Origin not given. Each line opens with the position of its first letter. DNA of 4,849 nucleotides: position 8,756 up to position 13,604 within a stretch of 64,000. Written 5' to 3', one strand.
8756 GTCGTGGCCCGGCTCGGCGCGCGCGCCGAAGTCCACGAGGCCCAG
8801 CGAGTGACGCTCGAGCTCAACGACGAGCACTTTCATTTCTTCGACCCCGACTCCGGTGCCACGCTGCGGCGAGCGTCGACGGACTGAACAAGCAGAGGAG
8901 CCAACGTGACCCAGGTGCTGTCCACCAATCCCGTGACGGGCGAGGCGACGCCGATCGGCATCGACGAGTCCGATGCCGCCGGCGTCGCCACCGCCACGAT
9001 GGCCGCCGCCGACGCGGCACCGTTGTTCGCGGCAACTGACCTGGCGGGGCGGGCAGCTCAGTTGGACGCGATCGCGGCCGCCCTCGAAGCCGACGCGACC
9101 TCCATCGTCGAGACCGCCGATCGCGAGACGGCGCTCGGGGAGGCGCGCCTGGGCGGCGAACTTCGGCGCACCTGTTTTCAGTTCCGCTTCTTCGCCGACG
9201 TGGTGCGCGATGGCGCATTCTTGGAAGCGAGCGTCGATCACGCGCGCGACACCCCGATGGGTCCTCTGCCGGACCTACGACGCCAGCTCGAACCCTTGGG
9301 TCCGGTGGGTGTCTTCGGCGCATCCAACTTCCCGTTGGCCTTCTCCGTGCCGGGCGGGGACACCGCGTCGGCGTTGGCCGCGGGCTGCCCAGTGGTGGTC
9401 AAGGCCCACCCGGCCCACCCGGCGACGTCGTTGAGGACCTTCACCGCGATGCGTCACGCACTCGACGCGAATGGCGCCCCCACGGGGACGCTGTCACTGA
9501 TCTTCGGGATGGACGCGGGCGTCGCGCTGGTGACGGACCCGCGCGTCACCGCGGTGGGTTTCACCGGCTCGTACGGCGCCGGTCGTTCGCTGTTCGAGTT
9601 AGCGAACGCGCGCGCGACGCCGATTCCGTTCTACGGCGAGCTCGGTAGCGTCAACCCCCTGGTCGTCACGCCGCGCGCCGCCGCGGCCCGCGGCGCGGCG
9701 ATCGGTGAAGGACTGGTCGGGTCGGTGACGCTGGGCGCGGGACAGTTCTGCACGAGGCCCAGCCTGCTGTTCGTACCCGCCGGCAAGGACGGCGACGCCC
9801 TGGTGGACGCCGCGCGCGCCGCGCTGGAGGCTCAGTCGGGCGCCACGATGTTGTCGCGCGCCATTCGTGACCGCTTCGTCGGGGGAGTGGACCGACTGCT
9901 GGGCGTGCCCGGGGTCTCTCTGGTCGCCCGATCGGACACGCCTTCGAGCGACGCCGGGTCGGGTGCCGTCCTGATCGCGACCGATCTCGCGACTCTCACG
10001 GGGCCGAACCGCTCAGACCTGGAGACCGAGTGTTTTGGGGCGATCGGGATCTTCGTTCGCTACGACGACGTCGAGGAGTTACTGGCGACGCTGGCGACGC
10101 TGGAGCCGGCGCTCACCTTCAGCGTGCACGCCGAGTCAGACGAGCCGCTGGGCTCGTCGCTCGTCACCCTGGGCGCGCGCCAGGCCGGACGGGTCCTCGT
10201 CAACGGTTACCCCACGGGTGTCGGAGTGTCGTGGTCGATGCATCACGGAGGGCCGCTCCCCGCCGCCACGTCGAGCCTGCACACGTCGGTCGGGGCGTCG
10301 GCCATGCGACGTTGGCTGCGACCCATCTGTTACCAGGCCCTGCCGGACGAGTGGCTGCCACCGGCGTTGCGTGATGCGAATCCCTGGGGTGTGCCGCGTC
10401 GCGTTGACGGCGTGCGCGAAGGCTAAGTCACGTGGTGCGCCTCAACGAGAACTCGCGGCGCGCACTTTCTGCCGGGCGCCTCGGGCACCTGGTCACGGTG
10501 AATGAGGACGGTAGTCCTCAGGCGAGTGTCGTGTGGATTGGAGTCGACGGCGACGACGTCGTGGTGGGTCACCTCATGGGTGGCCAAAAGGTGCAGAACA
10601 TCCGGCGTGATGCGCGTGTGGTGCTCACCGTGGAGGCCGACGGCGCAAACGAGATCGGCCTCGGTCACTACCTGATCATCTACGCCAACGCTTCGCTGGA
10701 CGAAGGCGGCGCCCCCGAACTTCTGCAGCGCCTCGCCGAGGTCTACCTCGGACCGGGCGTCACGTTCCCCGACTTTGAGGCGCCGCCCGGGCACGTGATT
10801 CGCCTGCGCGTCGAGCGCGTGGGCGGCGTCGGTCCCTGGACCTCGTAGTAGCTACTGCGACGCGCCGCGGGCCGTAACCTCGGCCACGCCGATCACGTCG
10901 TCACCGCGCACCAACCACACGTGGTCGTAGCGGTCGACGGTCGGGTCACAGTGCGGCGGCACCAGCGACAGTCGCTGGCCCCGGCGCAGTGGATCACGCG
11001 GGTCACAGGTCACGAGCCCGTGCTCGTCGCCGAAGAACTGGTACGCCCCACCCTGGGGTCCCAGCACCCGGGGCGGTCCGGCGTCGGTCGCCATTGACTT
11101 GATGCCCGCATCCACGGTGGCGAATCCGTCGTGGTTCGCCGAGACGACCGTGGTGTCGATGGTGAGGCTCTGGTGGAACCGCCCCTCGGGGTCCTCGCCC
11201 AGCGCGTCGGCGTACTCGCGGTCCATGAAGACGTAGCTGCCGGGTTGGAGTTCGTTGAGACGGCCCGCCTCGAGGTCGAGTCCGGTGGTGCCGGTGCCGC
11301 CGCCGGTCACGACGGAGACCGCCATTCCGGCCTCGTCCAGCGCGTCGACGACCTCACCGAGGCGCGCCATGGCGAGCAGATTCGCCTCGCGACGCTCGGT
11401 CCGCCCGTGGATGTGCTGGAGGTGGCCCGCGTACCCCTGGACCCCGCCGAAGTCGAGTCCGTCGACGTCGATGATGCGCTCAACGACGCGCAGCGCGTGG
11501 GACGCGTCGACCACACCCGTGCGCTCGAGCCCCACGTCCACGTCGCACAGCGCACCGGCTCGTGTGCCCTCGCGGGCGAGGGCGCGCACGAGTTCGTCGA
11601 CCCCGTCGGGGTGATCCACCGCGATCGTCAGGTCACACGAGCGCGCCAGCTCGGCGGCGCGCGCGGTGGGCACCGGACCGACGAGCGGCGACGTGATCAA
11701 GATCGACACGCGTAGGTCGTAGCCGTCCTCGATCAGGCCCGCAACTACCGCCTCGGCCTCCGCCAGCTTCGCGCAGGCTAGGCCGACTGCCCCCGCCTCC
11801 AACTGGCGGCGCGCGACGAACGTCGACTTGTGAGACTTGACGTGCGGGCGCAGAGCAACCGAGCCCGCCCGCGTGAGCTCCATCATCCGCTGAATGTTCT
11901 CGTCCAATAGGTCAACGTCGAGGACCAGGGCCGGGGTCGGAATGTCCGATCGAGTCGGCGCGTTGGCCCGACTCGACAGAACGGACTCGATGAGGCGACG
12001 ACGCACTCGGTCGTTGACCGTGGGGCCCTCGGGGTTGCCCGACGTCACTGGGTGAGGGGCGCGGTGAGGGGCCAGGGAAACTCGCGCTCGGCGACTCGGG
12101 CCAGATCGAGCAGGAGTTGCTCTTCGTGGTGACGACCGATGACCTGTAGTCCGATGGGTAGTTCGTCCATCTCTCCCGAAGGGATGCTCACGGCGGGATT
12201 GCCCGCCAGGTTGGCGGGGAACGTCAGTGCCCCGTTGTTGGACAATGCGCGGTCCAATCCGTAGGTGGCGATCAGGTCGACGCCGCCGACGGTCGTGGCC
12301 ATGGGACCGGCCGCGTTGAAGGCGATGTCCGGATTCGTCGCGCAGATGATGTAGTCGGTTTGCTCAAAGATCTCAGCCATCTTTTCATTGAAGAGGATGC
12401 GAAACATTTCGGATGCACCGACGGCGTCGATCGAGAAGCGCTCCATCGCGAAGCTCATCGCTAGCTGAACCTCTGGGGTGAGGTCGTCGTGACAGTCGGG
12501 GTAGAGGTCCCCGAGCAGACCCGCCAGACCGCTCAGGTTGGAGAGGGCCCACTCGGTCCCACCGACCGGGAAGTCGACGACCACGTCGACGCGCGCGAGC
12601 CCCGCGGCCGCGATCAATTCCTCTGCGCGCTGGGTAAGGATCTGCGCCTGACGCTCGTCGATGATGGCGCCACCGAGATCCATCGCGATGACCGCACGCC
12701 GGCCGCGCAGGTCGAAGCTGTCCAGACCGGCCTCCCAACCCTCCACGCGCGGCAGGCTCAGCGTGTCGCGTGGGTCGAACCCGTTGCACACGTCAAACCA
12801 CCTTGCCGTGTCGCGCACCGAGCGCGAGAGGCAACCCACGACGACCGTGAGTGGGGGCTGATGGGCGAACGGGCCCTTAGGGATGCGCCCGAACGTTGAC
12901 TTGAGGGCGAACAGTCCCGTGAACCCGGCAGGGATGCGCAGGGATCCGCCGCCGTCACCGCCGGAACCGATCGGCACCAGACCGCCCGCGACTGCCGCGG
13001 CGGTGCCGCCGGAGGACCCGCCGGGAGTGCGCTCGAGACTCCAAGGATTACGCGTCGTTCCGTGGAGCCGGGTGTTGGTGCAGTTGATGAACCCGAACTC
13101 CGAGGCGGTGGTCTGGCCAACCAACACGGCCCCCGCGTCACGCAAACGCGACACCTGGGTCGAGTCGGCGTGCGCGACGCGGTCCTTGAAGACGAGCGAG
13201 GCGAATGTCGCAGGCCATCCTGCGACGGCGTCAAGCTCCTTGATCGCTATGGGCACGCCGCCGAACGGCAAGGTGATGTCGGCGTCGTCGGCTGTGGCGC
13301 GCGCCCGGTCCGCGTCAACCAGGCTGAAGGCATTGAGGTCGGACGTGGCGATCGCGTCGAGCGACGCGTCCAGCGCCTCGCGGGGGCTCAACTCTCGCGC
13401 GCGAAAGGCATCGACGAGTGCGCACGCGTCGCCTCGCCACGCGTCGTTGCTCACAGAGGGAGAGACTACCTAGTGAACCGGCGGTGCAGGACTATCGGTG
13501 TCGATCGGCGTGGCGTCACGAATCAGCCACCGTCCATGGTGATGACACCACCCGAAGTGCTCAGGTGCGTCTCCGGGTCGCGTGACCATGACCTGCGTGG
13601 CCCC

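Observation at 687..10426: Sugar-acid catabolic operon with an M24 hydrolase and a U32-like protein where the expected enzymes are missing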

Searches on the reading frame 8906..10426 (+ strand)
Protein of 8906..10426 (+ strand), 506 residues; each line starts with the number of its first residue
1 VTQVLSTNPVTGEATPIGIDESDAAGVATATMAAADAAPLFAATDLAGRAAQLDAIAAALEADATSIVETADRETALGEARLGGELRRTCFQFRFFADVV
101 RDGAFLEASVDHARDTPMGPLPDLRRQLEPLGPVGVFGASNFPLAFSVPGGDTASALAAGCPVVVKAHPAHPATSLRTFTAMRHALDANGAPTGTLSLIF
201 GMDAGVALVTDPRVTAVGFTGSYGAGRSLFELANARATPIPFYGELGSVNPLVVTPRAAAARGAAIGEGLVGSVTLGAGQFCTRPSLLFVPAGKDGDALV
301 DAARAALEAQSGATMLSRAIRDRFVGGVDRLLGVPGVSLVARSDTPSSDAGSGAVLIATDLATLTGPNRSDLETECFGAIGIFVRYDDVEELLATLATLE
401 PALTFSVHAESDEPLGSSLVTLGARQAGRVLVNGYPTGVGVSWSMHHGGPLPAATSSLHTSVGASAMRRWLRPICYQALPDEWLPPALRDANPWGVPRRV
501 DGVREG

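Call 4: search_protein_families(library=pfam, proteins=[window:8906-10426:+], max_evalue=0.01)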
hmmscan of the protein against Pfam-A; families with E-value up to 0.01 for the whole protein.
window:8906-10426:+ (506 aa): 1 family
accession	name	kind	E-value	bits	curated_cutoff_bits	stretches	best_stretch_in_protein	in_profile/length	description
PF00171.27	Aldedh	-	3.3e-40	138.4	23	1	6-449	11-437/461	Aldehyde dehydrogenase family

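Call 8: search_protein_families(library=ncbifam, proteins=[window:8906-10426:+], max_evalue=0.01)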
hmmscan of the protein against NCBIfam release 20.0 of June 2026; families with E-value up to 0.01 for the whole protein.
window:8906-10426:+ (506 aa): 37 families (the best 25 are shown)
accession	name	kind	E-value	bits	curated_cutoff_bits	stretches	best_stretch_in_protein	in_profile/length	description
NF010000.0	PRK13473.1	subfamily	1.2e-25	90.1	615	1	7-408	22-411/475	aminobutyraldehyde dehydrogenase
NF052305.1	DioxValDhHalo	equivalog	3.3e-25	88.9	750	1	7-289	25-291/483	2,5-dioxovalerate dehydrogenase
TIGR01238.1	D1pyr5carbox3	equivalog_domain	8e-25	87.3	485.2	1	19-291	68-315/500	L-glutamate gamma-semialdehyde dehydrogenase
NF006992.0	PRK09457.1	subfamily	2e-23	82.8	514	1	3-307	16-302/487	succinylglutamate-semialdehyde dehydrogenase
TIGR03240.1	arg_catab_astD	equivalog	1.4e-22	80.2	579.3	1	4-398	15-396/484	succinylglutamate-semialdehyde dehydrogenase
NF008869.0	PRK11904.1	equivalog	1.1e-21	76.4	747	1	10-414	571-968/1042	bifunctional proline dehydrogenase/L-glutamate gamma-semialdehyde dehydrogenase PutA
NF006916.0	PRK09407.1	equivalog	2.4e-20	72.6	521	1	7-292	39-307/526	succinic semialdehyde dehydrogenase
NF050026.1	AcaldDHExaC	equivalog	7.6e-20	71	900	1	7-290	36-306/503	acetaldehyde dehydrogenase ExaC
NF042993.1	AlphKGSA_gudD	equivalog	4.3e-19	68.6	770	1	6-290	23-291/481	alpha-ketoglutaric semialdehyde dehydrogenase GucD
TIGR02299.1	HpaE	equivalog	1.1e-18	67.1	638.35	1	19-290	32-286/488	5-carboxymethyl-2-hydroxymuconate semialdehyde dehydrogenase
TIGR01804.1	BADH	equivalog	1.8e-18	66.3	668.6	1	7-292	18-286/467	betaine-aldehyde dehydrogenase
NF008772.0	PRK11809.1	equivalog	1.9e-18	65.5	1750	1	19-287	676-922/1318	trifunctional transcriptional regulator/proline dehydrogenase/L-glutamate gamma-semialdehyde dehydrogenase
TIGR03216.1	OH_muco_semi_DH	equivalog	5.7e-17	61.5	693.25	1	6-291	18-292/481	2-hydroxymuconic semialdehyde dehydrogenase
NF045735.1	PaDhStyDPseudo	equivalog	1.7e-16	60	850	1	127-433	143-442/483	phenylacetaldehyde dehydrogenase StyD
NF009725.0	PRK13252.1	equivalog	3.1e-15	55.6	593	1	5-292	25-294/488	betaine-aldehyde dehydrogenase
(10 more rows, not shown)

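Call 16: search_solved_structures(query=window:8906-10426:+, max_evalue=1e-10)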
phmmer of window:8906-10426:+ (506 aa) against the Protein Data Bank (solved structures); distinct sequences matched with E-value up to 1e-10: 26.
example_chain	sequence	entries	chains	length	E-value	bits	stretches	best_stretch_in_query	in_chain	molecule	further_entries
1eyy_A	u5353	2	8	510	2.6e-112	379.5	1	6-502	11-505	ALDEHYDE DEHYDROGENASE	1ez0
3v4c_A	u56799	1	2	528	2.1e-97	330.3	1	29-486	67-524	Aldehyde dehydrogenase (NADP+)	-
4o5h_A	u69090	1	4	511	1.1e-17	67.4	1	17-393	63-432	Phenylacetaldehyde dehydrogenase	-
3ju8_A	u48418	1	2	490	6.6e-15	58.2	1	21-303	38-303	Succinylglutamic semialdehyde dehydrogenase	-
5u0l_A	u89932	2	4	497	6.6e-14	54.9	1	6-300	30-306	N-succinylglutamate 5-semialdehyde dehydrogenase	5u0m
4a0m_A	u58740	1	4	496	8.7e-14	54.5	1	19-257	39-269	BETAINE ALDEHYDE DEHYDROGENASE, CHLOROPLASTIC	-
4v3f_A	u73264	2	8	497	8.7e-14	54.5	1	19-257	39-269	BETAINE ALDEHYDE DEHYDROGENASE, CHLOROPLASTIC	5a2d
9koi_A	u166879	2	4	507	1.7e-13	53.6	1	6-290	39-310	NAD+ dependent aldehyde dehydrogenase ExaC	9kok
9fm9_A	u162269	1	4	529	2.3e-13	53.1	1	6-291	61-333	Aldehyde dehydrogenase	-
4v37_A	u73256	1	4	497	2.6e-13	53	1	19-255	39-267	BETAINE ALDEHYDE DEHYDROGENASE, CHLOROPLASTIC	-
4i8p_A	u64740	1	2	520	1.1e-12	50.9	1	13-287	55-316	Aminoaldehyde dehydrogenase 1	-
3iwj_A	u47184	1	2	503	2e-12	50.1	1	11-263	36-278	Putative aminoaldehyde dehydrogenase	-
4i9b_A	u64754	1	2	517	4.4e-12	48.9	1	24-291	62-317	Putative betaine aldehyde dehyrogenase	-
7uyy_A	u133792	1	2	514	4.7e-12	48.8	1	5-394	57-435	Aldehyde dehydrogenase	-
3u4j_A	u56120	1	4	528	5.1e-12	48.7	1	128-435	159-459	NAD-dependent aldehyde dehydrogenase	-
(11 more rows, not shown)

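Call 49: search_solved_structures(query=window:8906-10426:+, max_evalue=1e-90, show_alignments=2)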
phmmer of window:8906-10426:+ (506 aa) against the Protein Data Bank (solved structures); distinct sequences matched with E-value up to 1e-90: 2.
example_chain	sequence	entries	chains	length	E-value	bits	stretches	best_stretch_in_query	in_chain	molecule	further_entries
1eyy_A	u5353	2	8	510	2.6e-112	379.5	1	6-502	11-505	ALDEHYDE DEHYDROGENASE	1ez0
3v4c_A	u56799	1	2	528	2.1e-97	330.3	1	29-486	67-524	Aldehyde dehydrogenase (NADP+)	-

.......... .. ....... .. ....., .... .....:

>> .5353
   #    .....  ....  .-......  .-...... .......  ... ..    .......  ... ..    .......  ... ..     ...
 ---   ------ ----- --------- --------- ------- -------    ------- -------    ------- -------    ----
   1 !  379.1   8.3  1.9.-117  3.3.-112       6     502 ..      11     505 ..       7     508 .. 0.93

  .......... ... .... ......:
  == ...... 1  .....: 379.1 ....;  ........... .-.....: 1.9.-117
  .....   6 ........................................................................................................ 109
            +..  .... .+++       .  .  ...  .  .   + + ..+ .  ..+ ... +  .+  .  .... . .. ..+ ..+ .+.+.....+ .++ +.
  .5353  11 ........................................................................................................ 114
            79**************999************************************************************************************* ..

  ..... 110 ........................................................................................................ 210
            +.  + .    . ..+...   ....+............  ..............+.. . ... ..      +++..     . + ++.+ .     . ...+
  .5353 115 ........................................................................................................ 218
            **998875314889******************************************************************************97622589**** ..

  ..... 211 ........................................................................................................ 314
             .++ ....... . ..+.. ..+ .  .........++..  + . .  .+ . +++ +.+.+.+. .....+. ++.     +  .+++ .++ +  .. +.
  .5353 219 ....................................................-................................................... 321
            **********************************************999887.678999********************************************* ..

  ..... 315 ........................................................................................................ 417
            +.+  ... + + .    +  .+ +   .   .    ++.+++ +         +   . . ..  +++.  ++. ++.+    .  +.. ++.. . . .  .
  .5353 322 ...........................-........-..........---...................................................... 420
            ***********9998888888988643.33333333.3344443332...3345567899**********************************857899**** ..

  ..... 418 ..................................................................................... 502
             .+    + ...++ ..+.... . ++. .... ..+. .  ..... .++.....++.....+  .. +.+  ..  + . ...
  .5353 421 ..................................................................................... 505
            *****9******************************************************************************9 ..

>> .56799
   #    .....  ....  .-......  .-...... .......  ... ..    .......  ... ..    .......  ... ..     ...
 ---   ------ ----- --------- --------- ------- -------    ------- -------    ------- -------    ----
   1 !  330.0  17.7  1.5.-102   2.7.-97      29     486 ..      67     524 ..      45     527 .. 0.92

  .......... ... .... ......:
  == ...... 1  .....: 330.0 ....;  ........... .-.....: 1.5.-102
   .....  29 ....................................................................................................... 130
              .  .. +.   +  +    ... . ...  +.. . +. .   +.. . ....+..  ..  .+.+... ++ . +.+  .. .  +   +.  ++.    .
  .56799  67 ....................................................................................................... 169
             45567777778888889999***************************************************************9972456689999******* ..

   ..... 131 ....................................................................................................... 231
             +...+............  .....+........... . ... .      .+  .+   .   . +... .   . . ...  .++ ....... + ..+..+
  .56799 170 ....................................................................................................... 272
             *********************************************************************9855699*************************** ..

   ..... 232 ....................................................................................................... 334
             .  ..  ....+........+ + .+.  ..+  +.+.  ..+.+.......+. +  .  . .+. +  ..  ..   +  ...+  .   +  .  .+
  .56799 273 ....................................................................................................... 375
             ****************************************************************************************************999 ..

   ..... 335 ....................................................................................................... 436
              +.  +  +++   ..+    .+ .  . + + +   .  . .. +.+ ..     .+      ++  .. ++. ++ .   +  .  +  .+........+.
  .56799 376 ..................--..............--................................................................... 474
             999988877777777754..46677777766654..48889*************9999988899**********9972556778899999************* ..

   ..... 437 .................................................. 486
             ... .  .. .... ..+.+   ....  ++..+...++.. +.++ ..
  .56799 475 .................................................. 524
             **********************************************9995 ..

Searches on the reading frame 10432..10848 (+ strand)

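Call 86: search_protein_families(library=pfam, proteins=[window:10432-10848:+], max_evalue=0.0001)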
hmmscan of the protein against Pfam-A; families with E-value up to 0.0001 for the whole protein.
window:10432-10848:+ (138 aa): 1 family
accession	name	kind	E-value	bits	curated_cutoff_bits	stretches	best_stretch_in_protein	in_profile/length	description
PF01243.27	PNPOx_N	-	3.9e-09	37.4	28.1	1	6-132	3-118/120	Pyridoxamine 5'-phosphate oxidase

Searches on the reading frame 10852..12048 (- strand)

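Call 4: search_protein_families(library=pfam, proteins=[window:10852-12048:-], max_evalue=0.01)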
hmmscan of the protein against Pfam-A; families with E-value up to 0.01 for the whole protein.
window:10852-12048:- (398 aa): 2 families
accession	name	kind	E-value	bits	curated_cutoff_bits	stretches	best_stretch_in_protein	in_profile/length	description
PF01168.26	Ala_racemase_N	-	4.9e-23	82.4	24.1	1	44-277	2-219/220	Alanine racemase, N-terminal domain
PF14031.13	D-ser_dehydrat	-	1.9e-15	57.7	22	1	294-379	1-96/97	Putative serine dehydratase domain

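Call 8: search_protein_families(library=ncbifam, proteins=[window:10852-12048:-], max_evalue=0.01)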
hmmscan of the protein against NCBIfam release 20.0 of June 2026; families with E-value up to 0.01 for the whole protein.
window:10852-12048:- (398 aa): 2 families
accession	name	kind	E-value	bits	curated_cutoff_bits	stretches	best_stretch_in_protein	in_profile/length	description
NF045642.2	HdxyAspAldBhcC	equivalog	1.1e-78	265.1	690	1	33-396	24-385/387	3-hydroxy-D-aspartate aldolase BhcC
NF005300.0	PRK06828.1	subfamily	0.00054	18.5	494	1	47-113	86-152/491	amidase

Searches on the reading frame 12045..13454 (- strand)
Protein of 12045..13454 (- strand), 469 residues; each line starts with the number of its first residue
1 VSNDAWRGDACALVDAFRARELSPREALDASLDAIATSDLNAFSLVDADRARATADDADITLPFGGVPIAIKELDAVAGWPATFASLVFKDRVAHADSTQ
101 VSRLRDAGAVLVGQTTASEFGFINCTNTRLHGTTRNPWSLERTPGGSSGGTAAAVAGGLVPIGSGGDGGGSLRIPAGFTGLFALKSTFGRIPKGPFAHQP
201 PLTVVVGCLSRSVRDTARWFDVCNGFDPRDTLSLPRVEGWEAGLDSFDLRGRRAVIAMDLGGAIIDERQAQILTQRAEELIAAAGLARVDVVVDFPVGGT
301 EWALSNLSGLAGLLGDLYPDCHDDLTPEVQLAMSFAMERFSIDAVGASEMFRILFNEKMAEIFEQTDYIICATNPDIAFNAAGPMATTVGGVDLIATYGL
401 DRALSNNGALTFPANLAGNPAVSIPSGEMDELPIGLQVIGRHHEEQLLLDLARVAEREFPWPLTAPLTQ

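Call 4: search_protein_families(library=pfam, proteins=[window:12045-13454:-], max_evalue=0.01)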
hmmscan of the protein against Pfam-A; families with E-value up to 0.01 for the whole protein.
window:12045-13454:- (469 aa): 1 family
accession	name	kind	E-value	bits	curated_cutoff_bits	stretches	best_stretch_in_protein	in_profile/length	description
PF01425.27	Amidase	-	5.8e-79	266.6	27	2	27-285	2-269/445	Amidase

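Call 8: search_protein_families(library=ncbifam, proteins=[window:12045-13454:-], max_evalue=0.01)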
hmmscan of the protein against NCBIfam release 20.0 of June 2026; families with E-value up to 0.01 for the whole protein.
window:12045-13454:- (469 aa): 26 families (the best 25 are shown)
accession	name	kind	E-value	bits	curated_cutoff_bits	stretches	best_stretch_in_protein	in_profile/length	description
NF004815.0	PRK06169.1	equivalog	1.6e-87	294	506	1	9-466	11-466/471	amidase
NF005450.0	PRK07042.1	equivalog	2.5e-68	230.7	458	1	10-457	9-450/464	amidase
NF004717.0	PRK06061.1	equivalog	8.3e-65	219.3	498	1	16-466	25-474/483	amidase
NF005686.0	PRK07486.1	subfamily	3.2e-64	217.4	465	1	5-462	11-476/486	amidase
NF005899.0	PRK07869.1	equivalog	5e-62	210.2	418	2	8-222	15-233/471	amidase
NF009119.0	PRK12470.1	equivalog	4.6e-61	207.3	498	1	17-466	18-459/462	amidase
NF006631.0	PRK09201.1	equivalog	1.5e-58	198.7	461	1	8-457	7-453/466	AtzE family amidohydrolase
NF005687.0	PRK07487.1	subfamily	9.6e-58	196.1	428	1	2-457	2-454/468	amidase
NF004816.0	PRK06170.1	equivalog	2e-57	195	503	2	10-230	14-249/493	amidase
TIGR02715.1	amido_AtzE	subfamily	1.8e-56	192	425.75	2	12-232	4-234/452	AtzE family amidohydrolase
TIGR00132.1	gatA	equivalog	2.8e-55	187.9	481.1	2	17-281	5-275/466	Asp-tRNA(Asn)/Glu-tRNA(Gln) amidotransferase subunit GatA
NF005099.0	PRK06529.1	equivalog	4.7e-50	170.8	505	2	9-219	5-220/484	amidase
NF005688.0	PRK07488.1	equivalog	6.8e-45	153.8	532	1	11-217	14-228/474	indoleacetamide hydrolase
NF005565.0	PRK07235.1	subfamily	3.2e-44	151.5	545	2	66-231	90-255/506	amidase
NF006169.0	PRK08310.1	equivalog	6.6e-42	144.3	391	1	60-455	22-390/395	amidase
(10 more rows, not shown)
